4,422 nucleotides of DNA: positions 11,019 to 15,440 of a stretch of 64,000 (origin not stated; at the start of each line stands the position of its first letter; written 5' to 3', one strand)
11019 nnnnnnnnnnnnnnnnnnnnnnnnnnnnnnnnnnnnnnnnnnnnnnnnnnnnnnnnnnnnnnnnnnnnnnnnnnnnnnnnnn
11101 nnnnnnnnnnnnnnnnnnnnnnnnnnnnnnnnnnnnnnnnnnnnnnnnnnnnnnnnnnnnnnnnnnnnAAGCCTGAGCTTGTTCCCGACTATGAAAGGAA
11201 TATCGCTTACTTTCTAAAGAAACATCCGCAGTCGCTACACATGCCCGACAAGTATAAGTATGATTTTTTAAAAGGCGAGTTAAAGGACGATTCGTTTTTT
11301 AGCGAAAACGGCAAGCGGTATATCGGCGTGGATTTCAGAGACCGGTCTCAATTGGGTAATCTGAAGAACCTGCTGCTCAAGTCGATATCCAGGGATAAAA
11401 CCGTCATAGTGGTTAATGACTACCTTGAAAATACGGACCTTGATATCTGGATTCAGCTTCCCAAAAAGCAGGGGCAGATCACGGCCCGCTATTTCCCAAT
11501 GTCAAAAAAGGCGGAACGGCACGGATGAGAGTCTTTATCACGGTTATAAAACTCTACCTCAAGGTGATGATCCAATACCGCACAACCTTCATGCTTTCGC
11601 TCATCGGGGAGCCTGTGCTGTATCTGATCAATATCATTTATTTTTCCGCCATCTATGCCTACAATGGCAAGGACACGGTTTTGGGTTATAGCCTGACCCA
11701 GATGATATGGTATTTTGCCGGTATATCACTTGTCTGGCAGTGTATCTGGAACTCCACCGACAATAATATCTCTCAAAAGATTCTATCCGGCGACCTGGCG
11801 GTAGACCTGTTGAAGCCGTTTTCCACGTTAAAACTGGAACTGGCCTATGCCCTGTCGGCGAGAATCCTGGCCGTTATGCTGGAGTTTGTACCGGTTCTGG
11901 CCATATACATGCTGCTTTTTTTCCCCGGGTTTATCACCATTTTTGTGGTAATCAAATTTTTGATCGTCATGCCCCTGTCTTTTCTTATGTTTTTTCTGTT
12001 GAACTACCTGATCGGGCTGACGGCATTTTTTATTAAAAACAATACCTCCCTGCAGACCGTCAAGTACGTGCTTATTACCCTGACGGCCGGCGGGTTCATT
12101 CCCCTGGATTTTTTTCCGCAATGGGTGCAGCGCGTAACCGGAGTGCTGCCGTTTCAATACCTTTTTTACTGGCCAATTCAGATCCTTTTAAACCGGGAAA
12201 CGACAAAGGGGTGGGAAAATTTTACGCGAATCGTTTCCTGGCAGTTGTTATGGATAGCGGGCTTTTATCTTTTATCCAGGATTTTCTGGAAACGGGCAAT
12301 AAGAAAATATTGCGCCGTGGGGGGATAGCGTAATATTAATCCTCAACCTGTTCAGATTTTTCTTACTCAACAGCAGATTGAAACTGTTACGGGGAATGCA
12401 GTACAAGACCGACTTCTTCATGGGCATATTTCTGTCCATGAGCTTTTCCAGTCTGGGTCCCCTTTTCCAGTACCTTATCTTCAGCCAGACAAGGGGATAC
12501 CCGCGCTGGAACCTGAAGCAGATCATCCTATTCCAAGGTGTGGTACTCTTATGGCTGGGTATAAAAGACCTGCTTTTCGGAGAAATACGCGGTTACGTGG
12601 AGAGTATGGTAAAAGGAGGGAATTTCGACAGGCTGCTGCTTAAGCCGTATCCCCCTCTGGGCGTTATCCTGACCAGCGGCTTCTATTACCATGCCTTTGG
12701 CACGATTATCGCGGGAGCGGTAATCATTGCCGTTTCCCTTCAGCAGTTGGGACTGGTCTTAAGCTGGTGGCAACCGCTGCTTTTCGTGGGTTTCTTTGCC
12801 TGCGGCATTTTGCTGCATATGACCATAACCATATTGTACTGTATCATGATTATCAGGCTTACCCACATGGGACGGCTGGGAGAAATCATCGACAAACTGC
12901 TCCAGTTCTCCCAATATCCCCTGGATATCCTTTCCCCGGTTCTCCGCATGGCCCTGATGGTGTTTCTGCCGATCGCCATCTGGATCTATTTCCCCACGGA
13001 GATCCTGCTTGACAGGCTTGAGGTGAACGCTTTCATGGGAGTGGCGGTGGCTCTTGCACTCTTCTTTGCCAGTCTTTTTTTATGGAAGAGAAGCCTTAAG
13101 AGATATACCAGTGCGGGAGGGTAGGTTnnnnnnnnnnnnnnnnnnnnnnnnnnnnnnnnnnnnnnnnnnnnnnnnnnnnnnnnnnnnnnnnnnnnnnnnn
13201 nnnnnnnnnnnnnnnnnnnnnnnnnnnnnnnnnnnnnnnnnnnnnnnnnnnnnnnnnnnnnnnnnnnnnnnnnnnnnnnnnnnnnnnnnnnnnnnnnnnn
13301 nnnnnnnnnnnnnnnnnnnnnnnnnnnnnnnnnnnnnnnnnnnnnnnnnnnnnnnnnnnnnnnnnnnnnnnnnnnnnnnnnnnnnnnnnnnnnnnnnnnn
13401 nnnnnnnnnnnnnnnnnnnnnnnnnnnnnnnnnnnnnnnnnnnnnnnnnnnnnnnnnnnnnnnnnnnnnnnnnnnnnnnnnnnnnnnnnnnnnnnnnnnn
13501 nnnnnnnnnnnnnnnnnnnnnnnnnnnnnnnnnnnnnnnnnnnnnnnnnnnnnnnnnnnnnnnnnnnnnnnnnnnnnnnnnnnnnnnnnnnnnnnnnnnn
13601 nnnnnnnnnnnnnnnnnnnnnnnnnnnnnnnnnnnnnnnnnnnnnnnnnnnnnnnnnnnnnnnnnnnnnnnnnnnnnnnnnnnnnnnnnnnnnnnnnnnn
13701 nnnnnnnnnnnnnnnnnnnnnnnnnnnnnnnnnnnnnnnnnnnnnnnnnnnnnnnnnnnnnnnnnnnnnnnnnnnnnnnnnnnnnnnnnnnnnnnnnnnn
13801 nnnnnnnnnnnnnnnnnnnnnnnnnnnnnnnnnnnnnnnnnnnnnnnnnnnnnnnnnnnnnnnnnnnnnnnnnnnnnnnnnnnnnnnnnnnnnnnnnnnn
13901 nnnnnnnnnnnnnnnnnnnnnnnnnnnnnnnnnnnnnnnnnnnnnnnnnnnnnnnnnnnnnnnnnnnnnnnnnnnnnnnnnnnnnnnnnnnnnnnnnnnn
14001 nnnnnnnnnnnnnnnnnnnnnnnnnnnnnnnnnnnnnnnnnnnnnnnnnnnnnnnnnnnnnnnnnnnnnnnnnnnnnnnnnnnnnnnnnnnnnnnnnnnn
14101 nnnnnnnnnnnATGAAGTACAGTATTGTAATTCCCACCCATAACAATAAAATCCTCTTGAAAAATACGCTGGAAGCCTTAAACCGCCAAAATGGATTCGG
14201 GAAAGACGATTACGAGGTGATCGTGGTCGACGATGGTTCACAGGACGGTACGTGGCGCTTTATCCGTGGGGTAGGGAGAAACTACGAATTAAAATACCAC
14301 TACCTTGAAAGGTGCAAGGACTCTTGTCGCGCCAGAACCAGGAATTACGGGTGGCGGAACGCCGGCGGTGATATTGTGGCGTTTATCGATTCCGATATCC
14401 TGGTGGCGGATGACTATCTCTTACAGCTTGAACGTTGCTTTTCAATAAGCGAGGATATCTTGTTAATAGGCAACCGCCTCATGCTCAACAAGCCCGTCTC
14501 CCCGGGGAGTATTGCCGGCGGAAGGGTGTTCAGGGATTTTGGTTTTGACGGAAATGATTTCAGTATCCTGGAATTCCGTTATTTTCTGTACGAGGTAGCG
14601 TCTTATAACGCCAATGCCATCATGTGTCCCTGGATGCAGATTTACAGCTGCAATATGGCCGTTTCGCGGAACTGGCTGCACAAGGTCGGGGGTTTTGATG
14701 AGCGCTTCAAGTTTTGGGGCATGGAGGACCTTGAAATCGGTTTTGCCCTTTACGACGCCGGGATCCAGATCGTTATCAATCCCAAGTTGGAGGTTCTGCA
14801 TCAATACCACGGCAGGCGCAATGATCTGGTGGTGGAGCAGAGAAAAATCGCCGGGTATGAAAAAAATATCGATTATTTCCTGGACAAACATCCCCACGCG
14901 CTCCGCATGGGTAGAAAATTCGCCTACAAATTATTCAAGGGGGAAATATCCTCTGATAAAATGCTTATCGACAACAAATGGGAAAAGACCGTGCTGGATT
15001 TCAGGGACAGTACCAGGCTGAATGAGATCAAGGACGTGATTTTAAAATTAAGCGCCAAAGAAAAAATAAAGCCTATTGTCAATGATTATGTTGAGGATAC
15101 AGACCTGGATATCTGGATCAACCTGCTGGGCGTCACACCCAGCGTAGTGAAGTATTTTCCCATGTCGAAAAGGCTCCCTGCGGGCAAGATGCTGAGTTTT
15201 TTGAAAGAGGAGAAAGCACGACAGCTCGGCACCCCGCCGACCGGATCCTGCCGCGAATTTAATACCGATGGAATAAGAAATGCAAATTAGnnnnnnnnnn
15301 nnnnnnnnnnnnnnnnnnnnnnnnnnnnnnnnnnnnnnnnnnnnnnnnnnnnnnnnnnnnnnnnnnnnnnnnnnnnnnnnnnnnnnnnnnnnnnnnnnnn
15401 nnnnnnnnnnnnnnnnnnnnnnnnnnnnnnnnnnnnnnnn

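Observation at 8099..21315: Sugar-handling set inside the radical SAM operon: GT28-like, two GT2 paralogs with a shared novel tail, and a DegT aminotransferase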

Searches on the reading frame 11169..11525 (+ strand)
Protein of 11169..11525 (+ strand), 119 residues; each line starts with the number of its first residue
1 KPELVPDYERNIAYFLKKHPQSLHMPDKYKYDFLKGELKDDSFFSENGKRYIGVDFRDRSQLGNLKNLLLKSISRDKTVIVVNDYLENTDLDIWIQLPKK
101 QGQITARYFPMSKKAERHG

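Call 46: find_homologous_proteins(query=window:11169-11525:+, max_evalue=0.001)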
Query window:11169-11525:+: 1 candidates shared short words with the query, none scored E <= 0.001.

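Call 71: search_protein_representatives(alignment_id=A2)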
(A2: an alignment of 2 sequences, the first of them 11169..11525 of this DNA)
Query: 2 sequences, 120 profile positions. Proteins with E-value up to 0.001 (for the whole library): 53; up to 1e-10: 31; up to 1e-30: 1. The best 53 are listed.
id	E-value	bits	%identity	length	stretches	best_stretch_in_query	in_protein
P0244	9.4e-31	122.7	-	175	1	4-119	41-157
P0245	1.5e-30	122.0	-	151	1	3-118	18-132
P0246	4.8e-28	113.9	-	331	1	8-94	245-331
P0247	1.1e-23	99.8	-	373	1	6-117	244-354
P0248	3.9e-21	91.6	-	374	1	12-118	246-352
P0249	4.9e-20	88.1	-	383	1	3-118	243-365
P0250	6.1e-20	87.8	-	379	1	5-115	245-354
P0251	1.6e-19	86.4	-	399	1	3-117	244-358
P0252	1.8e-19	86.3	-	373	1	2-117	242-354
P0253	6.1e-19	84.6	-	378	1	5-117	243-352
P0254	2.5e-18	82.6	-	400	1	7-113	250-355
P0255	2.2e-16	76.3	-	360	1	10-116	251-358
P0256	7.3e-16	74.6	-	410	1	8-119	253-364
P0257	1.3e-14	70.6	-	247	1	5-117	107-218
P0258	7.8e-14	68.1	-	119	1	17-117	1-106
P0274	9.7e-11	58.1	-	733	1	52-117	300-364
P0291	2.9e-06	43.6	-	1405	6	54-89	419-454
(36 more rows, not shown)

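Call 72: search_protein_families(library=pfam, proteins=[P0274, P0291, P0247, P0256, P0244], max_evalue=0.001)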
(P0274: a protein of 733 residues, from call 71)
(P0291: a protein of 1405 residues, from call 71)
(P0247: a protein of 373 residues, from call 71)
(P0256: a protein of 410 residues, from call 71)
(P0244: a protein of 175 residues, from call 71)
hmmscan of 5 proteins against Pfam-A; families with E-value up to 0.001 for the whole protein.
P0274 (733 aa): 6 families
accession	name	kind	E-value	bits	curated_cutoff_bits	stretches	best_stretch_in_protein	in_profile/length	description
PF04055.27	Radical_SAM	-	1.3e-20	74.7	29.5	1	426-567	3-151/166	Radical SAM superfamily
PF00535.33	Glycos_transf_2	-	7.1e-18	65.5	23.3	1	5-155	1-146/168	Glycosyl transferase family 2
PF13641.12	Glyco_tranf_2_3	-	6.1e-11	43.2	27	1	4-226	3-209/230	Glycosyltransferase like family 2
PF10111.15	Glyco_tranf_2_2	-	1.6e-08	34.8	27.3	1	5-197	1-183/276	Glycosyltransferase like family 2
PF13353.11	Fer4_12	-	8.5e-08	33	22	1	425-512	10-100/137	4Fe-4S single cluster domain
PF13186.11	SPASM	-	1.7e-06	28.6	21.5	1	664-721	1-66/67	Iron-sulfur cluster-binding domain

P0291 (1405 aa): 28 families (the best 25 are shown)
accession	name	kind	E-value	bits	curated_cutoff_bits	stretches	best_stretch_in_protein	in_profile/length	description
PF06757.18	Ins_allergen_rp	-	0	1135.9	23.2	7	231-406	1-173/174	Insect allergen related repeat, nitrile-specifier detoxification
PF18514.6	MDY2_C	-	6.7e-19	67.9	25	0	150-176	5-31/38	Ubiquitin-like protein MDY2, C-terminal domain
PF22604.1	TetR_HI_0893_C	-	2.9e-18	66.7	27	0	773-852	22-97/112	Tetracyclin repressor-like HI_0893, C-terminal domain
PF08032.17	SpoU_sub_bind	-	3.8e-17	62.8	22.8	0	168-210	5-49/76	RNA 2'-O ribose methyltransferase substrate binding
PF06180.16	CbiK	-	2.2e-13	50.6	26.2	0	267-303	164-201/262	Cobalt chelatase (CbiK)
PF09905.14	VF530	-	7.1e-13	49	27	0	399-419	6-26/63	DNA-binding protein VF530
PF25306.1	DUF7880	-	1.4e-12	48.4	27.5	0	163-217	24-79/127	Domain of unknown function (DUF7880)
PF03150.19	CCP_MauG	-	2.2e-10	41.8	25.6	0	1354-1393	90-129/149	Di-haem cytochrome c peroxidase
PF07862.16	Nif11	-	5.4e-10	39.9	23.8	0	151-179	3-30/48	Nif11 domain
PF19551.4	DUF6074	-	9.6e-10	39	27.2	0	391-414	42-65/83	Family of unknown function (DUF6074)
PF03477.21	ATP-cone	-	1.6e-09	38.6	25.8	0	240-276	51-87/88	ATP cone domain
PF17830.6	STI1-HOP_DP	-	6.2e-09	36.1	29.1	0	252-296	4-43/55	STI1/HOP, DP domain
PF21082.3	MS_channel_3rd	-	6.6e-09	36.5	21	0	442-495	17-51/88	Mechanosensitive ion channel MscS, C-terminal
PF04814.19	HNF-1_N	-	6.8e-09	36.8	29.7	0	194-217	3-26/175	Hepatocyte nuclear factor 1 (HNF-1), N terminus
PF07824.17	Chaperone_III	-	7.9e-08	33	25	0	359-399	68-108/110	Type III secretion chaperone domain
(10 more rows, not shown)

P0247 (373 aa): 4 families
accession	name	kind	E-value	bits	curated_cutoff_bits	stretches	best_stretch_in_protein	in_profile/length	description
PF00535.33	Glycos_transf_2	-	6.7e-27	94.9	23.3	1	4-176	1-159/168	Glycosyl transferase family 2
PF10111.15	Glyco_tranf_2_2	-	1.5e-17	64.4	27.3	1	4-208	1-196/276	Glycosyltransferase like family 2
PF13641.12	Glyco_tranf_2_3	-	5.1e-14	53.3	27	1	3-229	3-212/230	Glycosyltransferase like family 2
PF02709.20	Glyco_transf_7C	-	1.9e-08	34.3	23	1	171-219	15-63/78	N-terminal domain of galactosyltransferase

P0256 (410 aa): 6 families
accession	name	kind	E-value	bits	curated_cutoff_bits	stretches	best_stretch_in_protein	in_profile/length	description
PF00535.33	Glycos_transf_2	-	7e-27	94.8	23.3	1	5-161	1-150/168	Glycosyl transferase family 2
PF10111.15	Glyco_tranf_2_2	-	8.1e-15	55.5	27.3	1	23-214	18-195/276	Glycosyltransferase like family 2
PF13641.12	Glyco_tranf_2_3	-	3.4e-13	50.6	27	1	4-241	3-217/230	Glycosyltransferase like family 2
PF02709.20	Glyco_transf_7C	-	4.4e-09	36.3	23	1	181-232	18-70/78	N-terminal domain of galactosyltransferase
PF13506.12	Glyco_transf_21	-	0.00073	19.5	21.7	0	83-119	23-60/174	Glycosyl transferase family 21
PF13704.12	Glyco_tranf_2_4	-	0.001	20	27.5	0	33-102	18-83/98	Glycosyl transferase family 2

P0244 (175 aa): 0 families

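Call 93: find_encoding_contigs(protein=P0274, flank=8000, max_places=2)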
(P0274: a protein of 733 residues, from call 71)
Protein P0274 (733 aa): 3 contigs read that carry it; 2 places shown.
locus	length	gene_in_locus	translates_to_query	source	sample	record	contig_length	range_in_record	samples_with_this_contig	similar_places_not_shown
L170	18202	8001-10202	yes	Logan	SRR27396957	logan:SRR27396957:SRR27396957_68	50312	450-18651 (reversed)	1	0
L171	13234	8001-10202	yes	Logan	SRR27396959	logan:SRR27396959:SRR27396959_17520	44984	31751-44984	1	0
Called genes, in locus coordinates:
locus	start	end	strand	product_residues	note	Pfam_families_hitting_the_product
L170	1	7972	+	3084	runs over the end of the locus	PF00501:AMP-binding, PF00550:PP-binding, PF00668:Condensation, PF00501:AMP-binding, PF00550:PP-binding, PF00668:Condensation, PF00501:AMP-binding, PF13193:AMP-binding_C, +1 more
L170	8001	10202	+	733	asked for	PF00535:Glycos_transf_2, PF10111:Glyco_tranf_2_2, PF13641:Glyco_tranf_2_3, PF04055:Radical_SAM, PF13353:Fer4_12 (weak), PF13186:SPASM (weak)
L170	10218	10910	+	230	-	-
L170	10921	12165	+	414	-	PF19892:DUF6365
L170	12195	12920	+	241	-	PF00483:NTP_transferase, PF01128:IspD (weak), PF12804:NTP_transf_3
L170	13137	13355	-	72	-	PF05876:GpA_ATPase (faint), PF09723:Zn_ribbon_8, PF25206:DUF7836 (weak)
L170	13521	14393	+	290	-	PF02735:Ku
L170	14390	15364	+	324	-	PF01068:DNA_ligase_A_M, PF04679:DNA_ligase_A_C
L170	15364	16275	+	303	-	PF21686:LigD_Prim-Pol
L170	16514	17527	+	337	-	PF00106:adh_short, PF01073:3Beta_HSD, PF01370:Epimerase, PF02719:Polysacc_synt_2, PF04321:RmlD_sub_bind, PF08659:KR (weak), PF16363:GDP_Man_Dehyd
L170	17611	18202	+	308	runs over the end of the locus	PF00483:NTP_transferase (weak)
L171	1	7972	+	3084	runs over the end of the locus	PF00501:AMP-binding, PF00550:PP-binding, PF00668:Condensation, PF00501:AMP-binding, PF00550:PP-binding, PF00668:Condensation, PF00501:AMP-binding, PF13193:AMP-binding_C, +1 more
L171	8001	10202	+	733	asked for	PF00535:Glycos_transf_2, PF10111:Glyco_tranf_2_2, PF13641:Glyco_tranf_2_3, PF04055:Radical_SAM, PF13353:Fer4_12 (weak), PF13186:SPASM (weak)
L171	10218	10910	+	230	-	-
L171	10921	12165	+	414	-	PF19892:DUF6365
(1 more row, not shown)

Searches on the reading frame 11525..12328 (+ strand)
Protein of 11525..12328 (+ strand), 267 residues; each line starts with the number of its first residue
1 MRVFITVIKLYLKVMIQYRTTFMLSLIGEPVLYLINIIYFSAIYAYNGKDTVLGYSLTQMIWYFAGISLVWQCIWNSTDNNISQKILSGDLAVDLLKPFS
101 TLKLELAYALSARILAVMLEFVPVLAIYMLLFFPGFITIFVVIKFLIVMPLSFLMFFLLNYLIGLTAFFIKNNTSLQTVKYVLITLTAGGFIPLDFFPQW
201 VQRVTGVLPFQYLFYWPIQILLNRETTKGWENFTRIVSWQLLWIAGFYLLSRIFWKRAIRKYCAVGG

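Call 4: search_protein_families(library=pfam, proteins=[window:11525-12328:+], max_evalue=0.01)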
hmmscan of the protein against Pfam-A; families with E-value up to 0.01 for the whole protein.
window:11525-12328:+ (267 aa): 1 family
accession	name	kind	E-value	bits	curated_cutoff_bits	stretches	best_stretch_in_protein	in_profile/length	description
PF06182.17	ABC2_membrane_6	-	1.4e-18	68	22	1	34-265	5-228/229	ABC-2 family transporter protein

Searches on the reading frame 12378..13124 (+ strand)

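Call 4: search_protein_families(library=pfam, proteins=[window:12378-13124:+], max_evalue=0.01)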
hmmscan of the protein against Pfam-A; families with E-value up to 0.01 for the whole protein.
window:12378-13124:+ (248 aa): 1 family
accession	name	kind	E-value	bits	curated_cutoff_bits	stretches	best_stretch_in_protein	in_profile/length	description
PF06182.17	ABC2_membrane_6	-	7.9e-32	111.3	22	1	29-247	9-229/229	ABC-2 family transporter protein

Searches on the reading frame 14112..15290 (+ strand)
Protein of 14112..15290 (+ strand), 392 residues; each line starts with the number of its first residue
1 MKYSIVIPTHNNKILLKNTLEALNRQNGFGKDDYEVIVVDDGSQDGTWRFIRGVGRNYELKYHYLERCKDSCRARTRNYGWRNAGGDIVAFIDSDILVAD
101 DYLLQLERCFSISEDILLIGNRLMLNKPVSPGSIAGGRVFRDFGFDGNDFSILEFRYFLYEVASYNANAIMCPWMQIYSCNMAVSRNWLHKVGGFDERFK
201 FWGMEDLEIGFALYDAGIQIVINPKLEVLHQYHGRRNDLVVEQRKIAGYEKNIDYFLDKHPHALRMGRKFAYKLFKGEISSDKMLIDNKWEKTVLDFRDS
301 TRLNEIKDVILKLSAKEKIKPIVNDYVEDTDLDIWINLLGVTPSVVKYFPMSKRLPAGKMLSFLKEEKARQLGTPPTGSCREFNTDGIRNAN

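Call 4: search_protein_families(library=pfam, proteins=[window:14112-15290:+], max_evalue=0.01)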
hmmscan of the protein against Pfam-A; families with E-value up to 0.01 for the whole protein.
window:14112-15290:+ (392 aa): 6 families
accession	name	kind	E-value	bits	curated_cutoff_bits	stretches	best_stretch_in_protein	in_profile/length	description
PF00535.33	Glycos_transf_2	-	3.4e-22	79.6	23.3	1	4-107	1-100/168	Glycosyl transferase family 2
PF10111.15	Glyco_tranf_2_2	-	4.3e-15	56.4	27.3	1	4-229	1-214/276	Glycosyltransferase like family 2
PF13641.12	Glyco_tranf_2_3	-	6e-13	49.8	27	1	3-244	3-224/230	Glycosyltransferase like family 2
PF02709.20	Glyco_transf_7C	-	9.7e-09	35.2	23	1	170-225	12-67/78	N-terminal domain of galactosyltransferase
PF13506.12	Glyco_transf_21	-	0.00089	19.2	21.7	0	80-108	25-53/174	Glycosyl transferase family 21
PF13632.12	Glyco_trans_2_3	-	0.007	16.6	27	0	89-225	2-118/198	Glycosyl transferase family group 2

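Call 7: search_protein_families(library=ncbifam, proteins=[window:14112-15290:+], max_evalue=0.01)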
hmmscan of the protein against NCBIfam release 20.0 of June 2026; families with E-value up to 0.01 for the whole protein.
window:14112-15290:+ (392 aa): 23 families
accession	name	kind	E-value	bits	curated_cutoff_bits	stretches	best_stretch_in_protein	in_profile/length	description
NF041875.1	EPS_EpsD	equivalog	9.3e-32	110.7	370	2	4-120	2-114/325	exopolysaccharide biosynthesis glycosyltransferase EpsD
TIGR03965.1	mycofact_glyco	equivalog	2.5e-24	86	280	2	4-121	77-189/467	mycofactocin biosynthesis glycosyltransferase MftF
NF038299.1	EPS_HpsN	equivalog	1.2e-14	54.1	425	1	3-230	3-220/317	hormogonium polysaccharide biosynthesis glycosyltransferase HpsN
NF038302.1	EPS_HpsE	equivalog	1.8e-14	53.5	300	1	2-105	2-106/307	hormogonium polysaccharide biosynthesis glycosyltransferase HpsE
TIGR04283.1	glyco_like_mftF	equivalog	3.4e-14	53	182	1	4-111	2-98/221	TIGR04283 family arsenosugar biosynthesis glycosyltransferase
NF007482.0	PRK10073.1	equivalog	2e-10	40.2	423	1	2-100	7-100/334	glycosyltransferase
NF050050.1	ProtGlycPglI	equivalog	7.5e-10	38.7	500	1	2-101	3-99/306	GalNAc(5)-diNAcBac-PP-undecaprenol beta-1,3-glucosyltransferase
NF047683.1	TeichurnBiosyTuaG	equivalog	3.6e-09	36.6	400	1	4-101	9-102/252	teichuronic acid biosynthesis protein TuaG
NF050819.1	PolSacchBiosHfsG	equivalog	4.4e-09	35.9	500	1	3-104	14-110/302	polysaccharide biosynthesis protein HfsG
NF047588.1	GlcsyltransPgfSStrep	equivalog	4.6e-09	35.9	500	1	1-97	1-97/308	glycosyltransferase PgfS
TIGR03937.1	PgaC_IcaA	equivalog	4.6e-09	35.7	422.3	1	3-102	47-142/407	poly-beta-1,6-N-acetyl-D-glucosamine synthase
NF041394.1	GtaseAglG_Halo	equivalog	5.2e-09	35.8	440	1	1-120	1-116/304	glucosyl-dolichyl phosphate glucuronosyltransferase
TIGR03111.1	glyc2_xrt_Gpos1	hypoth_equivalog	2.1e-06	26.8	363.95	1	4-117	52-163/439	TIGR03111 family XrtG-associated glycosyltransferase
NF010496.0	PRK13915.1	equivalog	8.3e-06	25.1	262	1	3-101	33-132/307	glucosyl-3-phosphoglycerate synthase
TIGR04009.1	wcaE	equivalog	5.8e-05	22.5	369.2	1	15-123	15-120/248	colanic acid biosynthesis glycosyltransferase WcaE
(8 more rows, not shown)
